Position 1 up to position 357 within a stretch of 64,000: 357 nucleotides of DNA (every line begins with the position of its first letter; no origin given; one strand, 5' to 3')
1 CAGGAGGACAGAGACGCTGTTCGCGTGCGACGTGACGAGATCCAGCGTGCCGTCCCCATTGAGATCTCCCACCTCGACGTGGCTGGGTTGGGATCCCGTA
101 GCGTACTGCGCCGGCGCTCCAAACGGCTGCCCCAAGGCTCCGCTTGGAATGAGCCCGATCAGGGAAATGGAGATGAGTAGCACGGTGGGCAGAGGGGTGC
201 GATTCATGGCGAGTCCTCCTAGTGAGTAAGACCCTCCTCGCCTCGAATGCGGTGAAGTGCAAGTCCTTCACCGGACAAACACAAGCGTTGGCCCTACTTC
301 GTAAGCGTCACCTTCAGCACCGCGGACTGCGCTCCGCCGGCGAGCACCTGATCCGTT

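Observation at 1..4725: Tandem triplication of FG-GAP/PKD surface proteins with near-identical 5' ends (recent duplication or gene conversion)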

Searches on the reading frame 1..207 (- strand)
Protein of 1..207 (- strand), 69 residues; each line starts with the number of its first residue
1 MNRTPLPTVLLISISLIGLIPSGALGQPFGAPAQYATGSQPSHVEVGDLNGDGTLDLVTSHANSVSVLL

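Call 10: search_protein_families(library=pfam, proteins=[window:1-207:-], max_evalue=0.01)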
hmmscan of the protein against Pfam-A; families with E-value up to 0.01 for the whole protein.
window:1-207:- (69 aa): 2 families
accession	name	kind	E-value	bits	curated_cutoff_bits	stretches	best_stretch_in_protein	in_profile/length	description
PF13517.12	FG-GAP_3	-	1.4e-05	26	26.9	1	30-58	32-60/61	FG-GAP-like repeat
PF01839.29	FG-GAP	-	9.1e-05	22.7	22.1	1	44-68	5-37/37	FG-GAP repeat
